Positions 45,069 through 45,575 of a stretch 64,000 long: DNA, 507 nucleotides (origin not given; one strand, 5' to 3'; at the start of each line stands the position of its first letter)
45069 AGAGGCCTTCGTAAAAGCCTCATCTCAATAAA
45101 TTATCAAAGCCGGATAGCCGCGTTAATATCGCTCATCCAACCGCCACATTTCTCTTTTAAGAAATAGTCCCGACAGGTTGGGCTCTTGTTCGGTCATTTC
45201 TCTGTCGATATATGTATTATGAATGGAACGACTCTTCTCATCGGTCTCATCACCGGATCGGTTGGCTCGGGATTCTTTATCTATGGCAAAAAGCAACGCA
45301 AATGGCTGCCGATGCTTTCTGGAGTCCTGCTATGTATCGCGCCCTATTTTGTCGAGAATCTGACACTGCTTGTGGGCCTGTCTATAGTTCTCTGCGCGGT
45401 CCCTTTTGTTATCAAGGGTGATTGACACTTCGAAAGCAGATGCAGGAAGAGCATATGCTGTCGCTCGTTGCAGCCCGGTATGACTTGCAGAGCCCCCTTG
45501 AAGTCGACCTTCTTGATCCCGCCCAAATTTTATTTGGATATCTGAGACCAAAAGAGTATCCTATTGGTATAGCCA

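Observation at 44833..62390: Diverged inverted duplication of a GIY-YIG + small-membrane-protein gene pair brackets a 16.3-kb efflux/signalling segment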

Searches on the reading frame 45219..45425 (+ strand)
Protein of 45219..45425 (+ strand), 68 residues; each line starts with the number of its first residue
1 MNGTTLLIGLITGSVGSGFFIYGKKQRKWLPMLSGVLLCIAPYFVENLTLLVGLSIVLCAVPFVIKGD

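Call 6: search_protein_families(library=pfam, proteins=[window:45219-45425:+], max_evalue=0.01)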
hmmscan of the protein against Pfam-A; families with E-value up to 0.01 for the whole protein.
window:45219-45425:+ (68 aa): 0 families

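Call 10: search_protein_families(library=ncbifam, proteins=[window:45219-45425:+], max_evalue=0.01)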
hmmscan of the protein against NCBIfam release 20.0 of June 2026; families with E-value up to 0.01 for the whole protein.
window:45219-45425:+ (68 aa): 0 families

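Call 11: find_homologous_proteins(query=window:45219-45425:+, max_evalue=0.001)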
Query window:45219-45425:+ (68 aa): 4 proteins with E <= 0.001 among 15 candidates.
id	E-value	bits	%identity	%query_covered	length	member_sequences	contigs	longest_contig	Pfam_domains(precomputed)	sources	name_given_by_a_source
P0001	1.5e-36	141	100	100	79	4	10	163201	-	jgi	-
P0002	1.5e-23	100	69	100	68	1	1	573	-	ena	-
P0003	2.8e-16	77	57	93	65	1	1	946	-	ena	-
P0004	4.3e-16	76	60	93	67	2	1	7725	-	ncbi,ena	ncbi:MAG: hypothetical protein WCO51_07300 [bacterium]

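Call 12: find_encoding_contigs(protein=P0001, flank=10000, max_places=10)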
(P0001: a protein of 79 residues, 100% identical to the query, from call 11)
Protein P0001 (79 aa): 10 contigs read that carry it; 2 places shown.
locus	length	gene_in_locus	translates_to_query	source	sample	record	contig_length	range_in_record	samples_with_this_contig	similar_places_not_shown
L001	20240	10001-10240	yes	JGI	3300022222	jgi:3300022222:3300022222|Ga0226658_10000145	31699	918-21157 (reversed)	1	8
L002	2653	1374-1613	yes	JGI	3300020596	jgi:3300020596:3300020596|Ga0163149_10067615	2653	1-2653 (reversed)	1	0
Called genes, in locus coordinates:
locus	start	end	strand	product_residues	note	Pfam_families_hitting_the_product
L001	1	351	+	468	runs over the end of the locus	PF01875:Memo, PF01871:AMMECR1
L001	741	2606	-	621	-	-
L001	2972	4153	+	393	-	PF00083:Sugar_tr (faint), PF07690:MFS_1, PF12832:MFS_1_like, PF11700:ATG22 (faint), PF07690:MFS_1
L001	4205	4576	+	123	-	-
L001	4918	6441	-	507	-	PF18962:Por_Secre_tail (faint), PF13860:FlgD_ig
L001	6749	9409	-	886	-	PF00069:Pkinase, PF01636:APH (faint), PF03109:ABC1 (faint), PF07714:PK_Tyr_Ser-Thr, PF26549:Tricorn_N (faint), PF07676:PD40 (faint), PF26550:Tricorn_2nd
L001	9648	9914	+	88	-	PF01541:GIY-YIG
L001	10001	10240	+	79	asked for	-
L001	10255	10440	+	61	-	-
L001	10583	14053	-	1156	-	PF00873:ACR_tran, PF03176:MMPL (weak), PF00873:ACR_tran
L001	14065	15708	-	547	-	PF19335:HMBD, PF25917:BSH_RND (weak), PF25919:BSH_CusB, PF25973:BSH_CzcB, PF25869:3HB_CusB (faint), PF25954:Beta-barrel_RND_2, PF25975:CzcB_C, PF25989:YknX_C (weak)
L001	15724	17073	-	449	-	PF02321:OEP (weak)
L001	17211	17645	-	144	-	-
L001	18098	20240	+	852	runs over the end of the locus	PF00069:Pkinase, PF07714:PK_Tyr_Ser-Thr, PF03109:ABC1 (weak), PF13431:TPR_17 (faint), PF00515:TPR_1 (faint), PF07719:TPR_2 (faint), PF21033:RMD1-3 (faint), PF13424:TPR_12 (faint)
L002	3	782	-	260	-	?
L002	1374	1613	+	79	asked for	-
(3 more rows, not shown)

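Call 13: find_encoding_contigs(protein=P0004, flank=8000, max_places=5)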
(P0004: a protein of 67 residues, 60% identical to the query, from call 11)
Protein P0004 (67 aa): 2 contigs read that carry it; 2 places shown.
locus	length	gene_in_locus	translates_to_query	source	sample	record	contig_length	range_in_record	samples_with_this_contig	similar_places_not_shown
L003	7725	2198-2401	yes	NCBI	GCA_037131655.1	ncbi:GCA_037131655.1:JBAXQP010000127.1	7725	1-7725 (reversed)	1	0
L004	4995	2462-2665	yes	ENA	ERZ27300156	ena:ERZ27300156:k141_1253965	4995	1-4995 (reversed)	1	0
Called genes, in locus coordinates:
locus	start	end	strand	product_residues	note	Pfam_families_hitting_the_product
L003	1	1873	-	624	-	PF00310:GATase_2, PF04898:Glu_syn_central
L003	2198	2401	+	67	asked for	-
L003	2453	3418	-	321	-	PF00478:IMPDH (weak), PF03060:NMO, PF01070:FMN_dh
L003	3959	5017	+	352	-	PF11611:DUF4352 (faint)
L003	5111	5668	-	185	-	PF02525:Flavodoxin_2 (weak), PF03358:FMN_red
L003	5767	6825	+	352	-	PF01208:URO-D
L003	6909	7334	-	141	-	-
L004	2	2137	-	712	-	?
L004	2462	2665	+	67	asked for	-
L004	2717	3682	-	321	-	PF00478:IMPDH (weak), PF03060:NMO, PF01070:FMN_dh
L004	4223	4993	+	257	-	?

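Call 17: find_encoding_contigs(protein=P0002, flank=5000, max_places=5)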
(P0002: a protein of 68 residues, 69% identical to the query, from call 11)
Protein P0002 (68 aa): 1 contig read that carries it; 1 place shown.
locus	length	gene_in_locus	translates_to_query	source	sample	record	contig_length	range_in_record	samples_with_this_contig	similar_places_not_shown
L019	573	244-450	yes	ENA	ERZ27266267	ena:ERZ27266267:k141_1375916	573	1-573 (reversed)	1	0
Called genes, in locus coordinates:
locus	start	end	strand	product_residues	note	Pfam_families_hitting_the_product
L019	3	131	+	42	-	?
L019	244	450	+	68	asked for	-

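Call 18: find_encoding_contigs(protein=P0003, flank=5000, max_places=5)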
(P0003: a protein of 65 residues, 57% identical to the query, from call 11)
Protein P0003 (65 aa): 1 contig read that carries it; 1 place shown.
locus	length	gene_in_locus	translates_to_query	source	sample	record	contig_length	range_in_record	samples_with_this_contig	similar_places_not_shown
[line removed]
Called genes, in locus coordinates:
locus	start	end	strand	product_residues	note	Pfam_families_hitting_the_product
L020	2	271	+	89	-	?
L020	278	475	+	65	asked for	-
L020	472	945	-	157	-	?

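Call 26: search_protein_families(library=padloc, proteins=[window:45219-45425:+], max_evalue=0.01)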
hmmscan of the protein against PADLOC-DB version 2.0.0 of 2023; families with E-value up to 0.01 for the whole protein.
window:45219-45425:+ (68 aa): 0 families

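Call 36: find_related_loci(query=A2, collection=genome_contigs, flank=10000)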
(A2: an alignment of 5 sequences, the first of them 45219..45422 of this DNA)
Query A2 (68 aa) in genome_contigs; peptide patterns used: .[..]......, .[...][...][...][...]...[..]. (x = any residue, [..] = any of these).
565 stretches matched a pattern; 432 encode a relative of the query (tblastn E <= 1e-3); the best 80 are kept; 80 distinct loci.
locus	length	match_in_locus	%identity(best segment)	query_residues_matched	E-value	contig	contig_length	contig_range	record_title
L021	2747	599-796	61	1-66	4e-22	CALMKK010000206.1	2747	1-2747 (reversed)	MAG TPA_asm: uncultured candidate division Zixibacteria bacterium isolate SRR6284162_bin.34_CONCOCT_v1.1_MAG genome asse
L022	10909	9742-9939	53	1-66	2e-20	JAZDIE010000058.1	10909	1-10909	MAG: Pseudomonadota bacterium isolate MEGAHIT-group-0.385 k141_13992958, whole genome shotgun sequence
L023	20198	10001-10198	48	1-66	5e-20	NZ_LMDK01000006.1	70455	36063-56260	Pelomonas sp. Root1237 contig_14, whole genome shotgun sequence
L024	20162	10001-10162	61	15-68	6e-20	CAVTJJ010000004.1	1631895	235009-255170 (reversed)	MAG: uncultured candidate division Zixibacteria bacterium isolate MFD05942.bin.1.404 genome assembly, contig: contig_197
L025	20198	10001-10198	53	1-66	2e-19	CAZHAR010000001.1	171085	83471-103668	MAG TPA_asm: uncultured Planctomycetota bacterium isolate binchicken_co248_743 genome assembly, contig: NODE_38_length_1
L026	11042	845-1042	53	1-66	3e-19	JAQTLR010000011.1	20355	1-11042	MAG: Candidatus Gracilibacteria bacterium isolate STA_21 NODE_4972_length_20355_cov_29.218806_Sandtown_A, whole genome s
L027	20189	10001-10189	49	1-63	3e-19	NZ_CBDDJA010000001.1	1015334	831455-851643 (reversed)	MAG: Roseateles sp. isolate 805be89b-0260-444a-b47f-a79bc734e1f4 contig_1, whole genome shotgun sequence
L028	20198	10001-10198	48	1-66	3e-18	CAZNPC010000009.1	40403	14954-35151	MAG TPA_asm: uncultured Nitrospirales bacterium isolate SRP128015_co2_11 genome assembly, contig: NODE_280_length_40403_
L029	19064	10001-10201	54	1-66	3e-18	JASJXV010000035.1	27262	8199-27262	MAG: Gammaproteobacteria bacterium isolate MT_MAG1 NODE_494_length_27262_cov_11.475944, whole genome shotgun sequence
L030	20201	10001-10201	52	1-66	3e-18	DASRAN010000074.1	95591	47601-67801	MAG TPA_asm: Patescibacteria group bacterium isolate SMAG_U11119 k141_4301191, whole genome shotgun sequence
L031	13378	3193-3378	45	6-67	3e-18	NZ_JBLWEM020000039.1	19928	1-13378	Candidatus Electronema sp. JC JC__231647, whole genome shotgun sequence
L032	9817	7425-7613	51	4-66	4e-18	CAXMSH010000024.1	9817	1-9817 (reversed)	MAG: Thermodesulfovibrionia bacterium isolate 10C-St20-MC-01_bin.12.strict genome assembly, contig: NODE_24_length_9817_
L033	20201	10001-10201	46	1-66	5e-18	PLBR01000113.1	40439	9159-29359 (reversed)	MAG: Nitrospira sp. isolate palsa_1310 73.20111000_P3M.58_contig_1300, whole genome shotgun sequence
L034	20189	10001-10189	59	4-66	7e-18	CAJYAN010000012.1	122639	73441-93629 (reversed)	MAG TPA_asm: uncultured Gammaproteobacteria bacterium isolate SRR5242447_bin.8_MetaBAT_v2.12.1_MAG genome assembly, cont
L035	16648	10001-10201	48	1-66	7e-18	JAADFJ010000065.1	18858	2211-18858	MAG: Campylobacterota bacterium isolate M_MaxBin.016 contig-127_4263, whole genome shotgun sequence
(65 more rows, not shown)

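Call 76: search_protein_families(library=pfam, proteins=[window:45219-45425:+], max_evalue=10)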
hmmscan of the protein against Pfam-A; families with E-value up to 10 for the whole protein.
window:45219-45425:+ (68 aa): 4 families
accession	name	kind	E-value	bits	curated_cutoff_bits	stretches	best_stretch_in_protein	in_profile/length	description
PF03779.20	SPW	-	0.025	15.5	31.5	1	4-49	30-75/93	SPW repeat domain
PF05102.17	Holin_BlyA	-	0.12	12.8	27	1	35-53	31-49/61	holin, BlyA family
PF14898.11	DUF4491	-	0.13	13.1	27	1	5-60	12-66/92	Domain of unknown function (DUF4491)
PF06703.16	SPC25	-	0.24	11.6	24.3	1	4-52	28-75/159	Microsomal signal peptidase 25 kDa subunit (SPC25)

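Call 78: predict_structure(alignment_id=A2)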
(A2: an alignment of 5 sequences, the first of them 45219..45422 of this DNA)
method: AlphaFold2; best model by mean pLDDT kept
length: 68 residues; sequences in the alignment: 5
mean_pLDDT: 81.2   pTM: 0.58
mean pLDDT of the five models: 81.2, 76.6, 58.4, 57.5, 52.9
residues with pLDDT >= 90: 0; 70-90: 63; 50-70: 4; < 50: 1
segments of 3 or more residues with pLDDT < 50: none
pLDDT, mean of each block of 10 residues (from residue 1): 79 87 85 85 81 83 65
secondary structure, 60 per line:
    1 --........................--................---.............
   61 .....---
elements in order: H3-26 H29-44 H48-65

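Call 80: fold_search(model_id=the predicted structure, library=pdb)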
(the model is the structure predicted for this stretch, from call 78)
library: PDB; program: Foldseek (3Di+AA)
matches with E <= 10: 30; with E <= 0.001: 0
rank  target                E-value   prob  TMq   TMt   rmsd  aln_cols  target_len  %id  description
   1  2p5t_A                1.5e+00  0.54  0.60  0.48   4.1        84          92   15  Molecular and structural characterization of the PezAT chromosomal toxin-antitoxin system of the human pathogen Strept (released 2007-05-15)
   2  7ytj_A                3.1e+00  0.18  0.48  0.33   4.9        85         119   16  Cryo-EM structure of VTC complex (released 2023-02-22)
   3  2ahm_D                3.7e+00  0.15  0.45  0.41   5.1        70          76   10  Crystal structure of SARS-CoV super complex of non-structural proteins: the hexadecamer (released 2005-11-15)
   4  3a98_C                3.7e+00  0.11  0.39  0.20   8.1        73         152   12  Crystal structure of the complex of the interacting regions of DOCK2 and ELMO1 (released 2010-10-27)
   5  7b3b_C                4.2e+00  0.38  0.59  0.63   3.0        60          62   12  Structure of elongating SARS-CoV-2 RNA-dependent RNA polymerase with Remdesivir at position -3 (structure 1) (released 2020-12-23)
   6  6xip_A                4.2e+00  0.14  0.44  0.43   5.2        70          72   10  The 1.5 A Crystal Structure of the Co-factor Complex of NSP7 and the C-terminal Domain of NSP8 from SARS CoV-2 (released 2020-07-01)
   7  9umg_C                4.4e+00  0.30  0.60  0.44   4.1        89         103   15  Cryo-EM structure of VTC complex(Vtc5/Vtc4/Vtc3/Vtc1) (released 2026-01-21)
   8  2ahm_B                4.4e+00  0.13  0.43  0.40   5.2        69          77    9  Crystal structure of SARS-CoV super complex of non-structural proteins: the hexadecamer (released 2005-11-15)
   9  8i6v_B                4.7e+00  0.12  0.45  0.35   5.2        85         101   15  Cryo-EM structure of the polyphosphate polymerase VTC complex(Vtc4/Vtc3/Vtc1) (released 2023-03-01)
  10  2p5t_E                4.9e+00  0.21  0.61  0.47   4.2        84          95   15  Molecular and structural characterization of the PezAT chromosomal toxin-antitoxin system of the human pathogen Strept (released 2007-05-15)
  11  6m71_C                5.5e+00  0.25  0.57  0.56   3.7        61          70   13  SARS-Cov-2 RNA-dependent RNA polymerase in complex with cofactors (released 2020-04-01)
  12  7qpg_W                6.2e+00  0.20  0.50  0.06   7.5        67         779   16  Human RZZ kinetochore corona complex. (released 2022-03-16)
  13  2ahm_A                6.6e+00  0.12  0.47  0.43   5.1        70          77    8  Crystal structure of SARS-CoV super complex of non-structural proteins: the hexadecamer (released 2005-11-15)
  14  5kbs_B                6.6e+00  0.05  0.30  0.05  11.7        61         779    8  Cryo-EM structure of GluA2-0xSTZ at 8.7 Angstrom resolution (released 2016-07-13)
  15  6yhu_A                7.4e+00  0.25  0.63  0.61   3.5        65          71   12  Crystal structure of the nsp7-nsp8 complex of SARS-CoV-2 (released 2020-04-29)
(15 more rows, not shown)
